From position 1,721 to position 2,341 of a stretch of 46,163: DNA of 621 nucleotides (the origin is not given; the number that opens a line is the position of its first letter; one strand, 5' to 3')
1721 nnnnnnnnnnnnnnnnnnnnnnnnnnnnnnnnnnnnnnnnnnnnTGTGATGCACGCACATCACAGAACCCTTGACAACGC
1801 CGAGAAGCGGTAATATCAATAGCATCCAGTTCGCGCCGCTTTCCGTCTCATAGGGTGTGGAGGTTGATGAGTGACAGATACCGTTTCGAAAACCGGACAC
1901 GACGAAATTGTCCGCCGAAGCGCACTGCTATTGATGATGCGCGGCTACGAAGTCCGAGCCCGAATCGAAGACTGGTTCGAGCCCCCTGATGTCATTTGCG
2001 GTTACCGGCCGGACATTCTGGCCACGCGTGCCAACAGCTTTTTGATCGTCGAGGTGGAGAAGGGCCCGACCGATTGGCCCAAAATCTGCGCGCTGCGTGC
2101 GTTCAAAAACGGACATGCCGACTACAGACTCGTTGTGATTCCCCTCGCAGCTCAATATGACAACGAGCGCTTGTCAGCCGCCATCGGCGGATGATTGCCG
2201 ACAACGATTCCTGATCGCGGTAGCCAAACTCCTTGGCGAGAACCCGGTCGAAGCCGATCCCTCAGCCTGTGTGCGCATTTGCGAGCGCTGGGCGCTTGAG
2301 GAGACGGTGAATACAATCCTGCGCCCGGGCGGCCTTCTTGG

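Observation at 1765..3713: Low-GC two-gene cassette (PD-(D/E)xK-like protein + NDT/TIR-like domain protein) inserted between ubiX and mnmE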

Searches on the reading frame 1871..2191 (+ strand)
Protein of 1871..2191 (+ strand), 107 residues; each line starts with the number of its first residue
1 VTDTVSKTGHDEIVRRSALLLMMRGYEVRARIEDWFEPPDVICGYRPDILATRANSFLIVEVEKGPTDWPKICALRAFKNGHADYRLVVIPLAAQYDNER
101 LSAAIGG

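Call 4: search_protein_families(library=pfam, proteins=[window:1871-2191:+], max_evalue=1)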
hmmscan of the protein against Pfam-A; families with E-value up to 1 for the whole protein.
window:1871-2191:+ (107 aa): 1 family
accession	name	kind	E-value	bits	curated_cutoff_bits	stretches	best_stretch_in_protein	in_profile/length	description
PF18743.7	AHJR-like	-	0.0041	17.1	26.1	1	24-89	23-89/123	REase_AHJR-like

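Call 5: search_protein_families(library=padloc, proteins=[window:1871-2191:+], max_evalue=1)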
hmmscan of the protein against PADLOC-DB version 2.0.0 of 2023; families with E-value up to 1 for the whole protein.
window:1871-2191:+ (107 aa): 0 families

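Call 6: search_protein_families(library=ncbifam, proteins=[window:1871-2191:+], max_evalue=1)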
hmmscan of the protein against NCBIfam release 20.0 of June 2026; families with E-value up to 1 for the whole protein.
window:1871-2191:+ (107 aa): 0 families

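Call 15: find_homologous_proteins(query=window:1871-2191:+)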
Query window:1871-2191:+ (107 aa): 2 proteins with E <= 0.001 among 3 candidates.
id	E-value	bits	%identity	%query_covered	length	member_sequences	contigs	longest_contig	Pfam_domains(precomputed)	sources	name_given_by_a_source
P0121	3.9e-66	237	100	100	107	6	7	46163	-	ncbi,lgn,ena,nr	ncbi:MAG: hypothetical protein NTZ98_00415 [Acidobacteria bacterium]|nr:hypothetical protein [Acidob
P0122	1.7e-47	177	76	100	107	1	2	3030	-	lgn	-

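Call 31: find_homologous_proteins(query=A3, max_evalue=0.01)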
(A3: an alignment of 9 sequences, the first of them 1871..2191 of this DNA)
Query A3 (9 sequences) (107 aa, profile of the alignment): 175 proteins with E <= 0.01 among 2508 candidates; the best 120 are listed.
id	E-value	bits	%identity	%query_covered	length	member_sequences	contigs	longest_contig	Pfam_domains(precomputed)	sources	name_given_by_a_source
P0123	1.6e-44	168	44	96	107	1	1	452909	PF18743.8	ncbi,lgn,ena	-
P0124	6.5e-43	162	44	84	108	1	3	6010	PF18743.8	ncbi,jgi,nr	ncbi:MAG: hypothetical protein ACHP8A_14660 [Terriglobales bacterium]|jgi:hypothetical protein|nr:hy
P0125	2.8e-42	160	45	93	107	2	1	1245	PF18743.8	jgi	-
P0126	3.9e-42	160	48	81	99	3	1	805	PF18743.8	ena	-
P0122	4.4e-42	160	76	100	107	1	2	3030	-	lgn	-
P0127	8.4e-42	159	48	80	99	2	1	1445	-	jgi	jgi:hypothetical protein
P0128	9.4e-42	159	47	81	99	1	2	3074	PF18743.8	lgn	-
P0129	1.2e-41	158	44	80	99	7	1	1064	PF18743.8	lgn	-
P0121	1.5e-41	158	100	100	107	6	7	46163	-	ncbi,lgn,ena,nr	ncbi:MAG: hypothetical protein NTZ98_00415 [Acidobacteria bacterium]|nr:hypothetical protein [Acidob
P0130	2.1e-41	158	51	88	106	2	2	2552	PF18743.8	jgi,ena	-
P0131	7.5e-41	156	52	84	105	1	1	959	PF18743.8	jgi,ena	jgi:hypothetical protein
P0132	7.8e-41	156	44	89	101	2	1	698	PF18743.8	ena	-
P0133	9.2e-41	156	51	84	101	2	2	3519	PF18743.8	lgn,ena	-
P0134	1.1e-40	155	48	84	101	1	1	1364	PF18743.8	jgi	jgi:hypothetical protein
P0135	1.1e-40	155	51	80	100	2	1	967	PF18743.8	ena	-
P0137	6.8e-40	153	51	80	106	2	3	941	PF18743.8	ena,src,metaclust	metaclust:\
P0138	8.7e-40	152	51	84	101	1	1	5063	PF18743.8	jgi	jgi:hypothetical protein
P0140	9.6e-40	152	43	91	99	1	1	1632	PF18743.8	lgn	-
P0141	9.7e-40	152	45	80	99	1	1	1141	PF18743.8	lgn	-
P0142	1.4e-39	152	46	79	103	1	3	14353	PF18743.8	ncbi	-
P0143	1.8e-39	151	49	86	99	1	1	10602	PF18743.8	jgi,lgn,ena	-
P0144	2.1e-39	151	48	88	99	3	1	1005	PF18743.8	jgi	jgi:hypothetical protein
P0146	2.4e-39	151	52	81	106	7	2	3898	PF18743.8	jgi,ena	jgi:hypothetical protein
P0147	2.4e-39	151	45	81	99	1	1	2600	PF18743.8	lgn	-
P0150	3.1e-39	151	52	84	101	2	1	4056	PF18743.8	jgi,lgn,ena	-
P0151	3.2e-39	151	43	98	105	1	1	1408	PF18743.8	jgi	jgi:hypothetical protein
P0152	3.9e-39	150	51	81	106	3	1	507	PF18743.8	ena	-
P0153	5.6e-39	150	49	80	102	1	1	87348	PF18743.8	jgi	jgi:hypothetical protein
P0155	6.5e-39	150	49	81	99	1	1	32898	PF18743.8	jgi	jgi:hypothetical protein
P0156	7.3e-39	149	47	81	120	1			PF18743.8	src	-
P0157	7.3e-39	149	45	96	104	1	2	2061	PF18743.8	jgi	jgi:hypothetical protein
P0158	8.0e-39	149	48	84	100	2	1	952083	PF18743.8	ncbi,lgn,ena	-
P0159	9.9e-39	149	51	81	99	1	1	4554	PF18743.8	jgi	jgi:hypothetical protein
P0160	1.0e-38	149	52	79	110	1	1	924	PF18743.8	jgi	jgi:hypothetical protein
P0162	1.2e-38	149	54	81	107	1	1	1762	PF18743.8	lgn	-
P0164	1.3e-38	149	57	85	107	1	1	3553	PF18743.8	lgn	-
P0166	1.5e-38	148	51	81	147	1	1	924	PF18743.8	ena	-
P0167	1.8e-38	148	50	79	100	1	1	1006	PF18743.8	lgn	-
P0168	2.6e-38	148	43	98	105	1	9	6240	PF18743.8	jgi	jgi:hypothetical protein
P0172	5.0e-38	147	56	84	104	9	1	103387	PF18743.8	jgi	jgi:hypothetical protein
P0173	5.8e-38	147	56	79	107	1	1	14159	PF18743.8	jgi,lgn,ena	jgi:hypothetical protein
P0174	6.6e-38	146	53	81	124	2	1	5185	PF18743.8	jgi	jgi:hypothetical protein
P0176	8.1e-38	146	56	76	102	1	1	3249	PF18743.8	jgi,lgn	jgi:Holliday junction resolvase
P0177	9.0e-38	146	46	81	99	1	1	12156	PF18743.8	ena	-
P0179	1.1e-37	146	49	85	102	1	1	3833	PF18743.8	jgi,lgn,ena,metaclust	metaclust:\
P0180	1.3e-37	145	52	84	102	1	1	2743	PF18743.8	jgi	-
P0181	1.6e-37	145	55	81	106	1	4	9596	PF18743.8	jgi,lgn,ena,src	-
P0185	2.3e-37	145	47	83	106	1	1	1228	PF18743.8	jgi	jgi:REase_AHJR-like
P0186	2.6e-37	144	48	81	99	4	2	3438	PF18743.8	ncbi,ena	-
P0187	2.6e-37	144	55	82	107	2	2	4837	PF18743.8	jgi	jgi:hypothetical protein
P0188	3.8e-37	144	45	81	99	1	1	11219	PF18743.8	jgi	jgi:hypothetical protein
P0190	4.0e-37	144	48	81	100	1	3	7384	PF18743.8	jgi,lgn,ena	-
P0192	4.5e-37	144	51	82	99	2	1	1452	PF18743.8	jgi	jgi:Holliday junction resolvase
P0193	4.6e-37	144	53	68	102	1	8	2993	PF18743.8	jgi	jgi:hypothetical protein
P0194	8.2e-37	143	51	83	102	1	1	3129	PF18743.8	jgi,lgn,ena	-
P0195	8.3e-37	143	54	80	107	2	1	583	PF18743.8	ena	-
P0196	8.3e-37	143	48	91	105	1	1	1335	PF18743.8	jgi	jgi:REase_AHJR-like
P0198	1.3e-36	142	48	79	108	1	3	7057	PF18743.8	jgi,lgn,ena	-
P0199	1.5e-36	142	50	86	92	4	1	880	PF18743.8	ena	-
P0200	1.5e-36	142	52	82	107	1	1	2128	PF18743.8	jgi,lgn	-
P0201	1.6e-36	142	52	79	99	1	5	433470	PF18743.8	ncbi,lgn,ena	-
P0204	2.4e-36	141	51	85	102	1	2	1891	PF18743.8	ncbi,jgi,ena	-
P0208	3.8e-36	141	49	85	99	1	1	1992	PF18743.8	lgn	-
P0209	5.2e-36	140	47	81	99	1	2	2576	PF18743.8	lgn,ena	-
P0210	5.6e-36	140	51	85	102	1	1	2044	PF18743.8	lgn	-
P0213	6.4e-36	140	44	83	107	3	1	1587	PF18743.8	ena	-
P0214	8.1e-36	140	56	74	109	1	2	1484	PF18743.8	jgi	jgi:hypothetical protein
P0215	8.2e-36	140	53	70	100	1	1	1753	PF18743.8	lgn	-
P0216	8.2e-36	140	44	83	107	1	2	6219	PF18743.8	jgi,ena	jgi:hypothetical protein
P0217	8.5e-36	140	50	84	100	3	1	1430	PF18743.8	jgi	jgi:hypothetical protein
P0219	9.6e-36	139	45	86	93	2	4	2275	PF18743.8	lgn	-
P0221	1.3e-35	139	44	83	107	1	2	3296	PF18743.8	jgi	jgi:hypothetical protein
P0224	3.3e-35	138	44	84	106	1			PF18743.8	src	-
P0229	9.4e-35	136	51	84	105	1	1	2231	PF18743.8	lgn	-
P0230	1.7e-34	135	43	82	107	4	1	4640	PF18743.8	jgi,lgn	jgi:hypothetical protein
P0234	2.1e-34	135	51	86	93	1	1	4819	PF18743.8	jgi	jgi:hypothetical protein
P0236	2.6e-34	135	51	76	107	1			PF18743.8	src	-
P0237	2.9e-34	135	50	84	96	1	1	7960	PF18743.8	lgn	-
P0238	3.0e-34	135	43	83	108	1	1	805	PF18743.8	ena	-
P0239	4.6e-34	134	50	86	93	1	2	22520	PF18743.8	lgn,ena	-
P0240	5.0e-34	134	51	86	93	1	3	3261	PF18743.8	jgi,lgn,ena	-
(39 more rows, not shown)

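Call 34: search_solved_structures(query=A4, max_evalue=10, show_alignments=2)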
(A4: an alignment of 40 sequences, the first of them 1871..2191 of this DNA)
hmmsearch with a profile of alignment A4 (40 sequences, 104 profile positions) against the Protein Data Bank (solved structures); distinct sequences matched with E-value up to 10: 4.
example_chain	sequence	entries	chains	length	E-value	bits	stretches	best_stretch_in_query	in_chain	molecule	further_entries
4got_A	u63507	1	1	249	0.48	13.2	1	57-82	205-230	Methionine-binding lipoprotein metQ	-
4z1a_A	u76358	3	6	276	0.86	12.4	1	24-76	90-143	2-dehydro-3-deoxyphosphooctonate aldolase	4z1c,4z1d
4z1b_A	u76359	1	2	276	0.87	12.4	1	24-76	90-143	2-dehydro-3-deoxyphosphooctonate aldolase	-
6z2i_A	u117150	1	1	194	2.2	11.1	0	52-83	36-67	de novo designed TIM barrel DeNovoTIM6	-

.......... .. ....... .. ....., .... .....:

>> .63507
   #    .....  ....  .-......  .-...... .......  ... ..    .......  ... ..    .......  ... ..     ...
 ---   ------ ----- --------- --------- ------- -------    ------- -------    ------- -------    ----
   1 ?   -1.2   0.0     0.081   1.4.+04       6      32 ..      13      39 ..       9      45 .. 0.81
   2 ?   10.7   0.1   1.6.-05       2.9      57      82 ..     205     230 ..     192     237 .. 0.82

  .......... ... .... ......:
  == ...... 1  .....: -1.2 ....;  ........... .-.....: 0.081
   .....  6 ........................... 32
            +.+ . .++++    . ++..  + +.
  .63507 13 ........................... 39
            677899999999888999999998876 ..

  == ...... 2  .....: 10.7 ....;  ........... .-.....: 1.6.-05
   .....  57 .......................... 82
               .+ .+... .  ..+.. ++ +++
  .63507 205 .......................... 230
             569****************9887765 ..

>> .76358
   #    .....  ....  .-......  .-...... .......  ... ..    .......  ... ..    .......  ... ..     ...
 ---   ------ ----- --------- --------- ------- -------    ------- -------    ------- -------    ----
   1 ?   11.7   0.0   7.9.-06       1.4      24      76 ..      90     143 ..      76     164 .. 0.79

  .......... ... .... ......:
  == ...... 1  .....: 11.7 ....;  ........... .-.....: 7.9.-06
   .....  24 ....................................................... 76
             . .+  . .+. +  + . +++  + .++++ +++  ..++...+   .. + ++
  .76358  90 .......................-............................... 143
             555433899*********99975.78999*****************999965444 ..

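Call 37: find_encoding_contigs(protein=P0201, flank=7000, max_places=1)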
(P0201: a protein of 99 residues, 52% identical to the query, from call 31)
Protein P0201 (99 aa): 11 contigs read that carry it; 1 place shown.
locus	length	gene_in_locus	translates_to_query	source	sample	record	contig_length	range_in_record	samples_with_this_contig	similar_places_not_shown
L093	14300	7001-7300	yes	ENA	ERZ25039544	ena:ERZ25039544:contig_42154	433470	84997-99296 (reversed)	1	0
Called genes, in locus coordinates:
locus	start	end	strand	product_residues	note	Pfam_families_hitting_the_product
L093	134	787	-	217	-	PF12787:EcsC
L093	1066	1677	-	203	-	PF02245:Pur_DNA_glyco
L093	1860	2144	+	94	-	-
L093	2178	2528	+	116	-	PF01740:STAS, PF13466:STAS_2 (weak)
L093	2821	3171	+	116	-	-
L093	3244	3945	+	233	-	PF07238:PilZ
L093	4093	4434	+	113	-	PF07238:PilZ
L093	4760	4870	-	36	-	-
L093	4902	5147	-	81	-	-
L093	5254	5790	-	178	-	-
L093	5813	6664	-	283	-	-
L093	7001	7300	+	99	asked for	PF18743:AHJR-like (weak)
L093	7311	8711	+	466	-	-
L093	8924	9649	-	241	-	-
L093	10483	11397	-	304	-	PF00756:Esterase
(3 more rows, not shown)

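Call 38: find_encoding_contigs(protein=P0172, flank=7000, max_places=1)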
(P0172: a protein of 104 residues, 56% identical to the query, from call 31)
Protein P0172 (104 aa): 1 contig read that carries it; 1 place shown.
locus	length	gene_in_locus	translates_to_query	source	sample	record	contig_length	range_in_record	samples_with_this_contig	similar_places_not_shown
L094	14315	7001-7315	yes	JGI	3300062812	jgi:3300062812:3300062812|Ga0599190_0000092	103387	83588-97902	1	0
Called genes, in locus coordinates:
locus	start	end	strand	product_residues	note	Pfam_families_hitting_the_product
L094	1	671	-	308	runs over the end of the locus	PF10727:Rossmann-like, PF10728:DUF2520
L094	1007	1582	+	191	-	PF28549:NDPSase_N (faint), PF00293:NUDIX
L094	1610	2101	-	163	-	-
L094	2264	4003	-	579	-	PF13289:SIR2_2, PF01661:Macro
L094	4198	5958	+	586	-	PF14716:HHH_8, PF00633:HHH (faint), PF14520:HHH_5 (weak), PF14792:DNA_pol_B_palm (weak), PF14791:DNA_pol_B_thumb, PF02811:PHP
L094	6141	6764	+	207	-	-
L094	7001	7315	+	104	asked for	PF18743:AHJR-like (weak)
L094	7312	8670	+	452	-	-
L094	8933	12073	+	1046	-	PF13620:CarboxypepD_reg, PF13715:CarbopepD_reg_2 (weak), PF25183:OMP_b-brl_4, PF00593:TonB_dep_Rec_b-barrel (weak), PF25183:OMP_b-brl_4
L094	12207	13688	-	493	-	PF08867:FRG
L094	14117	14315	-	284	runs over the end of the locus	-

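Call 40: predict_structure(alignment_id=A4)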
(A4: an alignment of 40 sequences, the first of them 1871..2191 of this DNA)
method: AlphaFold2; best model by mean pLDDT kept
length: 107 residues; sequences in the alignment: 40
mean_pLDDT: 86.1   pTM: 0.79
mean pLDDT of the five models: 86.1, 85.2, 84.0, 83.0, 81.7
residues with pLDDT >= 90: 63; 70-90: 32; 50-70: 11; < 50: 1
segments of 3 or more residues with pLDDT < 50: none
pLDDT, mean of each block of 10 residues (from residue 1): 64 91 94 89 95 93 88 94 92 72 70
secondary structure, 60 per line:
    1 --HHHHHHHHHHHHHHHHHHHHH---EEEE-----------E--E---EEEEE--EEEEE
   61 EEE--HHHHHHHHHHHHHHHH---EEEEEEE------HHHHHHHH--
elements in order: H3-23 E27-30 E49-53 E56-63 H66-81 E85-91 H98-105

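Call 44: fold_search(model_id=the predicted structure, library=pdb)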
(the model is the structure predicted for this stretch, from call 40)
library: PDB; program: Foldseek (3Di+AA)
matches with E <= 10: 650; with E <= 0.001: 0
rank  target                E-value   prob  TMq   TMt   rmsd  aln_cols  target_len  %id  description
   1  9nl2_A                2.4e-03  1.00  0.53  0.07   6.4       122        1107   12  Structure of R2 retrotransposon protein from Platysternon megacephalum initiating target-primed reverse transcription (released 2025-06-18)
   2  8gh6_A                2.9e-03  1.00  0.55  0.08   5.9       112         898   18  Bombyx mori R2 retrotransposon initiating target-primed reverse transcription (released 2023-04-05)
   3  8ibz_C                3.3e-03  1.00  0.55  0.09   5.1       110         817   14  Structure of R2 with 5'ORF and 3'UTR (released 2023-09-20)
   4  9dou_A                3.8e-03  1.00  0.53  0.08   7.1       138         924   15  Taeniopygia guttata R2 retrotransposon (R2Tg) initiating target-primed reverse transcription (released 2025-05-21)
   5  3fov                  3.8e-03  0.99  0.40  0.42   5.3        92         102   21  Crystal structure of protein RPA0323 of unknown function from Rhodopseudomonas palustris (released 2009-01-13)
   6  2eo0_B                6.0e-03  1.00  0.45  0.40   5.3        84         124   21  Crystal Structure of Holliday Junction Resolvase ST1444 (released 2007-10-02)
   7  2wiw_B                6.0e-03  0.99  0.45  0.39   5.7        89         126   18  Crystal structures of Holliday junction resolvases from Archaeoglobus fulgidus bound to DNA substrate (released 2009-05-26)
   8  2eo0_A                6.0e-03  0.99  0.42  0.35   5.7        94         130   18  Crystal Structure of Holliday Junction Resolvase ST1444 (released 2007-10-02)
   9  9nl3_A                7.8e-03  0.99  0.53  0.07   7.3       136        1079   13  Structure of R2 retrotransposon protein from Taeniopygia guttata initiating target-primed reverse transcription (released 2025-06-18)
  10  2wiz_A                8.4e-03  0.99  0.45  0.40   5.3        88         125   19  Crystal structures of Holliday junction resolvases from Archaeoglobus fulgidus bound to DNA substrate (released 2009-05-26)
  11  2wcz_B                9.5e-03  0.98  0.43  0.41   6.0        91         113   18  1.6A resolution structure of Archaeoglobus fulgidus Hjc, a Holliday junction resolvase from an archaeal hyperthermophi (released 2009-03-24)
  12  4tkd_C                1.0e-02  1.00  0.50  0.43   5.1        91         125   14  Sulfolobus solfataricus HJC mutants (released 2015-08-12)
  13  6p4o_F                1.0e-02  0.94  0.43  0.12   6.1       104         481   13  Complex of XPB helicase with Bax1 endonuclease from Sulfurisphaera tokodaii at 3.15 Angstroms resolution (released 2020-06-03)
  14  2wcz_A                1.2e-02  0.98  0.46  0.41   5.7        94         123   18  1.6A resolution structure of Archaeoglobus fulgidus Hjc, a Holliday junction resolvase from an archaeal hyperthermophi (released 2009-03-24)
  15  2wcw_D                1.4e-02  0.98  0.46  0.40   5.7        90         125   19  1.6A resolution structure of Archaeoglobus fulgidus Hjc, a Holliday junction resolvase from an archaeal hyperthermophi (released 2009-03-24)
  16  4tkd_B                1.6e-02  0.99  0.44  0.40   3.3        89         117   17  Sulfolobus solfataricus HJC mutants (released 2015-08-12)
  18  2wiw_A                2.1e-02  0.93  0.42  0.39   4.1        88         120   16  Crystal structures of Holliday junction resolvases from Archaeoglobus fulgidus bound to DNA substrate (released 2009-05-26)
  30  4tkd_D                3.3e-02  0.99  0.48  0.45   4.1        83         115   16  Sulfolobus solfataricus HJC mutants (released 2015-08-12)
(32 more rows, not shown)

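Call 74: search_protein_families(library=phrogs, proteins=[window:1871-2191:+], max_evalue=0.1)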
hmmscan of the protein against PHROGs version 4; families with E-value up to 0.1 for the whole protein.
window:1871-2191:+ (107 aa): 1 family
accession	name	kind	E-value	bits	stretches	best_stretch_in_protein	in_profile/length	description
phrog_25187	-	unknown function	0.064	13.4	1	45-90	53-98/251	-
